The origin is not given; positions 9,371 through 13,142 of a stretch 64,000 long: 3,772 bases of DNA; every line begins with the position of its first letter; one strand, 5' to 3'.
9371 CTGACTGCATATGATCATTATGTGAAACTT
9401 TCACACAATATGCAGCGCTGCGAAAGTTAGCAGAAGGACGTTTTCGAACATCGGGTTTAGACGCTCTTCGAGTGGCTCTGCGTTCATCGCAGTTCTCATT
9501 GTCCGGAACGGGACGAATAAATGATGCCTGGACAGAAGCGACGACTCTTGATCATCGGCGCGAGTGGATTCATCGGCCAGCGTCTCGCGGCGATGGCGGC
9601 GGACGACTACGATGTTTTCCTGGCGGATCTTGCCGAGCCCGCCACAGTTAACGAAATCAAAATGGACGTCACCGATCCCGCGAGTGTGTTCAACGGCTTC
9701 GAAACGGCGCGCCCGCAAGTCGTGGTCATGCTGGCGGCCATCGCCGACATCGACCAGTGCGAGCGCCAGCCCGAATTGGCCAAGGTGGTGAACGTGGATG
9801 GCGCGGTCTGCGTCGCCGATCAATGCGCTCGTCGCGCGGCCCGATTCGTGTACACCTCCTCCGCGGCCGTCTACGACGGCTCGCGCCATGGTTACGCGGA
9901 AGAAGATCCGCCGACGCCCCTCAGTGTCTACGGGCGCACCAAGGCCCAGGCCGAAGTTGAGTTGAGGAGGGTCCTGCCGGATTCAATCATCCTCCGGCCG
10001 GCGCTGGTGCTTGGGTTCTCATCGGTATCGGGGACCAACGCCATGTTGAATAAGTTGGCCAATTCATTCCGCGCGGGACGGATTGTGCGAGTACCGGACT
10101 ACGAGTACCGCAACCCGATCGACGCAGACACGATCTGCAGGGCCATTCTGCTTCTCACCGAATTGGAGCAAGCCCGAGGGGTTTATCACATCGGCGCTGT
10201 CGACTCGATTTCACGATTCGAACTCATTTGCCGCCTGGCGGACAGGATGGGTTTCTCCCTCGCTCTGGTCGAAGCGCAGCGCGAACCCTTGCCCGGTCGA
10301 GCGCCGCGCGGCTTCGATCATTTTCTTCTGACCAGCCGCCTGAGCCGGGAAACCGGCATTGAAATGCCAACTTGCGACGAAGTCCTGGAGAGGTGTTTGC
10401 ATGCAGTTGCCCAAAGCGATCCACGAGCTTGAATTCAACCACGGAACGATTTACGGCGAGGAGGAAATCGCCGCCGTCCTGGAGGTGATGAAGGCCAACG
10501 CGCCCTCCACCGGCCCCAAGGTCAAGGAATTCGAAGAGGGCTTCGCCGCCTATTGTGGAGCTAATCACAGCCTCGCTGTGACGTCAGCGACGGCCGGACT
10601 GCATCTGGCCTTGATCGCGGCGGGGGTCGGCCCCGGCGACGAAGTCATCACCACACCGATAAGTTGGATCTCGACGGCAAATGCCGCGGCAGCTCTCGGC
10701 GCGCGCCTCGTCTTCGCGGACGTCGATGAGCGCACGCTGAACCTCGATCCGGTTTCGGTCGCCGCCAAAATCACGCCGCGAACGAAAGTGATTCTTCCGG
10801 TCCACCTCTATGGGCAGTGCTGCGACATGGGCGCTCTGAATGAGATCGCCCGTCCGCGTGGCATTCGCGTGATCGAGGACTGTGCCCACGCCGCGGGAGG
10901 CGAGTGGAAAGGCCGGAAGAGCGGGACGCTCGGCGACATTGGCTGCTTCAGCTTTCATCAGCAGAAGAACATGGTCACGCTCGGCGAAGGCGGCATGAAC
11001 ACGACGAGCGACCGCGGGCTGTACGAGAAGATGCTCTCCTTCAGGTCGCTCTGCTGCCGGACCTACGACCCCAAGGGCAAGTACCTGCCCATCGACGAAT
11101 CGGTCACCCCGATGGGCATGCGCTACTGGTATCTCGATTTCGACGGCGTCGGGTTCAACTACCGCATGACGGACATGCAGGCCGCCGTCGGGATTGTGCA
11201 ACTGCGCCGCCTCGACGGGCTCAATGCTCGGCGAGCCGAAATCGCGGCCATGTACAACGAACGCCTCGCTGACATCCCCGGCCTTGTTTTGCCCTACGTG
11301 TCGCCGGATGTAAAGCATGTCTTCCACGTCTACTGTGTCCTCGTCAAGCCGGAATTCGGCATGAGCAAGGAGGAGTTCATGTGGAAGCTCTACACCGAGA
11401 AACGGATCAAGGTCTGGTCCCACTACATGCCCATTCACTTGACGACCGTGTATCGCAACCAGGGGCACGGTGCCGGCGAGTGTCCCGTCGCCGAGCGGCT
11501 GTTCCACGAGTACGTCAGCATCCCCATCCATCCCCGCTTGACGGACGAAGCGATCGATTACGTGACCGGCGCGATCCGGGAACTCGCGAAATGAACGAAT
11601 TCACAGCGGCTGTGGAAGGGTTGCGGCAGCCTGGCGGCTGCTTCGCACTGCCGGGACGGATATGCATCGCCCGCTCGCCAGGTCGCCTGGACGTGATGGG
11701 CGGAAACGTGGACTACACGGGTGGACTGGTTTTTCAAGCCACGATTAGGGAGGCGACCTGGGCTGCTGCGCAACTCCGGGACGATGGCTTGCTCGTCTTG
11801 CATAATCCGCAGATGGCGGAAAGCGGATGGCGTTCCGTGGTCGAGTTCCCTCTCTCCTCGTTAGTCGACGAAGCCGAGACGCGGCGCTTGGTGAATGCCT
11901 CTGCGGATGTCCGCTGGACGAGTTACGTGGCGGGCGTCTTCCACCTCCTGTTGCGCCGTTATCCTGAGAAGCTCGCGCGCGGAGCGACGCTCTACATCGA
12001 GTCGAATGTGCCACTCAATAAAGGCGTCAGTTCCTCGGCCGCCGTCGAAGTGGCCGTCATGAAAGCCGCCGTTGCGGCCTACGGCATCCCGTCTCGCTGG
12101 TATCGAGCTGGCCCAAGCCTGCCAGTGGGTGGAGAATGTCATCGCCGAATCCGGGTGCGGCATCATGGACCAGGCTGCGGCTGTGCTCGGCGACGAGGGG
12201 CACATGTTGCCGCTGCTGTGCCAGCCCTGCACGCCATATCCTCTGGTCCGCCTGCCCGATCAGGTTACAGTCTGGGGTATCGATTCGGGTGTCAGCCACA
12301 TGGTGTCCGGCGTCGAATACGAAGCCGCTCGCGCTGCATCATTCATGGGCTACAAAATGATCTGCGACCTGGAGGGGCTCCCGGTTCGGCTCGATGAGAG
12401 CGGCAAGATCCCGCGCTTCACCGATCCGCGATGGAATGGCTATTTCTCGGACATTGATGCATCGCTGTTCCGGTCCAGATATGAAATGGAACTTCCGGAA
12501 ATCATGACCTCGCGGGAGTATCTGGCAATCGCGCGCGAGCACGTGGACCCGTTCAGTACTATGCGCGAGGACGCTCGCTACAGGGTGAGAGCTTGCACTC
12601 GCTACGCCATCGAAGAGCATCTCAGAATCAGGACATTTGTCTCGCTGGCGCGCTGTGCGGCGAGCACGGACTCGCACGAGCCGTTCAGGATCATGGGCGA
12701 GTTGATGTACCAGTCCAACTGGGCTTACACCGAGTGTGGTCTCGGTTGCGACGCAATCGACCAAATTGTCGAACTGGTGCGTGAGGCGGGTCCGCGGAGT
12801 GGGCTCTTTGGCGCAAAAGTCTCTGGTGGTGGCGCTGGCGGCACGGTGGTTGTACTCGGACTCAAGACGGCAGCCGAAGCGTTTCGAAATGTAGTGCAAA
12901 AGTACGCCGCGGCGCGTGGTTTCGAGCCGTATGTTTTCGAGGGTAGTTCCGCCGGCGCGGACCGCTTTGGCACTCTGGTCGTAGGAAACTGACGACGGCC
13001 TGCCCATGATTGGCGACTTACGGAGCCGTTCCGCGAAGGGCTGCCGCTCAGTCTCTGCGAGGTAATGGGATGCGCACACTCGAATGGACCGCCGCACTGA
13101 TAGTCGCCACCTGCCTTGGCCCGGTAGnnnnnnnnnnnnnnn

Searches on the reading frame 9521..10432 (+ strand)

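Call 47: search_protein_families(library=pfam, proteins=[window:9521-10432:+], max_evalue=0.001)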
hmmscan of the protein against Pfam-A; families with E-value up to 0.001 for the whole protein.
window:9521-10432:+ (303 aa): 7 families
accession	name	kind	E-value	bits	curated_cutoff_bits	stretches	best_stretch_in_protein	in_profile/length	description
PF04321.23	RmlD_sub_bind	-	5e-46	157.5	27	1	8-296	2-285/287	RmlD substrate binding domain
PF01370.27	Epimerase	-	2.9e-23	83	20.9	1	10-225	2-240/240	NAD dependent epimerase/dehydratase family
PF16363.11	GDP_Man_Dehyd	-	1.1e-11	45.3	27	1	10-146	1-162/332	GDP-mannose 4,6 dehydratase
PF01073.25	3Beta_HSD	-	5.2e-09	36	22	1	10-145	1-154/280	3-beta hydroxysteroid dehydrogenase/isomerase family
PF13460.12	NAD_binding_10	-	1.5e-05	25.4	27.2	1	13-162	1-145/184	NAD(P)H-binding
PF07993.18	NAD_binding_4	-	3.2e-05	23.7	20.1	1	66-186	90-233/258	Male sterility protein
PF02719.21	Polysacc_synt_2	-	7.5e-05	22.5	20.2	1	45-114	58-128/293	Polysaccharide biosynthesis protein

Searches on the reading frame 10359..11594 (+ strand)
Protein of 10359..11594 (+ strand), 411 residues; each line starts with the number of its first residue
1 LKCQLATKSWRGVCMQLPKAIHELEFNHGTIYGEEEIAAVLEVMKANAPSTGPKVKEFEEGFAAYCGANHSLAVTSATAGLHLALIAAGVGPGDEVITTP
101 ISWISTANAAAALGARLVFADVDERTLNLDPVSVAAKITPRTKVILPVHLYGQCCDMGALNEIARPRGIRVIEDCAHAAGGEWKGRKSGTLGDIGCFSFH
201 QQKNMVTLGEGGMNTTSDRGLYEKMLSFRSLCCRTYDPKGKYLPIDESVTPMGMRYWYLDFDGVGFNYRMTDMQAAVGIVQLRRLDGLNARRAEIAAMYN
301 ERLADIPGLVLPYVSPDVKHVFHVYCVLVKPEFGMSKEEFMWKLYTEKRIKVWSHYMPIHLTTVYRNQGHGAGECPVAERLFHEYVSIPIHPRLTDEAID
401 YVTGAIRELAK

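Call 44: search_protein_families(library=pfam, proteins=[window:10359-11594:+], max_evalue=0.001)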
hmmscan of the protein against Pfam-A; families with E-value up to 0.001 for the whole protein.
window:10359-11594:+ (411 aa): 2 families
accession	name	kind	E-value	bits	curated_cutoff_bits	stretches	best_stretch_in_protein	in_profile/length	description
PF01041.23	DegT_DnrJ_EryC1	-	2.3e-120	402.5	19.8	1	33-406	4-359/360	DegT/DnrJ/EryC1/StrS aminotransferase family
PF00155.27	Aminotran_1_2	-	4.8e-05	23.1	19.7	1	55-180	44-191/361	Aminotransferase class I and II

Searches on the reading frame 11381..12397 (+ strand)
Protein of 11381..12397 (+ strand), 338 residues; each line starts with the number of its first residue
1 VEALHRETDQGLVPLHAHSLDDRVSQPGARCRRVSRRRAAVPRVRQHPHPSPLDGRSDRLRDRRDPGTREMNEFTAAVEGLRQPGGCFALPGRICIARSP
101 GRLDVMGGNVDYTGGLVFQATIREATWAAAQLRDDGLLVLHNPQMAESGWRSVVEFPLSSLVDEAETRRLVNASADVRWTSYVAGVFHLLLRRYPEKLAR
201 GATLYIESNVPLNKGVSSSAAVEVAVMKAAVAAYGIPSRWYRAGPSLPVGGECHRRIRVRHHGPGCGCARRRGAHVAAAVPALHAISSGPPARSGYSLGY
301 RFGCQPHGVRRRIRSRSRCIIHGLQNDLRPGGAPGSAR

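Call 47: search_protein_families(library=pfam, proteins=[window:11381-12397:+], max_evalue=0.001)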
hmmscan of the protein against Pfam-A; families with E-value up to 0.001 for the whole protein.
window:11381-12397:+ (338 aa): 2 families
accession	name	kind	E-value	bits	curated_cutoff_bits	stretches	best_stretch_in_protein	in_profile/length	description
PF10509.15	GalKase_gal_bdg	-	1.1e-08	34.9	23.1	1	95-131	12-48/49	Galactokinase galactose-binding signature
PF00288.32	GHMP_kinases_N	-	1.3e-08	35.3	22.3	1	182-237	2-53/87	GHMP kinases N terminal domain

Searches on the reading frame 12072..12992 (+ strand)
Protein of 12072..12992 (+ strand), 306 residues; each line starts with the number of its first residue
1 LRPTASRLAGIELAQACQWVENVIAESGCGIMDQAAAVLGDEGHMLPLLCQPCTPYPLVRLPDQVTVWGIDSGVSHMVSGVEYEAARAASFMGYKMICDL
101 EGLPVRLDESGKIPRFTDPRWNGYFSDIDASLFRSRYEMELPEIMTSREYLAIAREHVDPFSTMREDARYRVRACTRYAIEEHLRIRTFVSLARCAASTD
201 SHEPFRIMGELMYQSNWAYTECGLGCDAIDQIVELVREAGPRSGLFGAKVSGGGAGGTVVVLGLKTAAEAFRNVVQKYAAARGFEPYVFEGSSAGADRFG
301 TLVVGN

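Call 44: search_protein_families(library=pfam, proteins=[window:12072-12992:+], max_evalue=0.001)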
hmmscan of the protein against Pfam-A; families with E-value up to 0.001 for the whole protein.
window:12072-12992:+ (306 aa): 1 family
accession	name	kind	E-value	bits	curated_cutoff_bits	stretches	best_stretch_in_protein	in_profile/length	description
PF08544.19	GHMP_kinases_C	-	9.5e-08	32.8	21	1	206-278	11-82/85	GHMP kinases C terminal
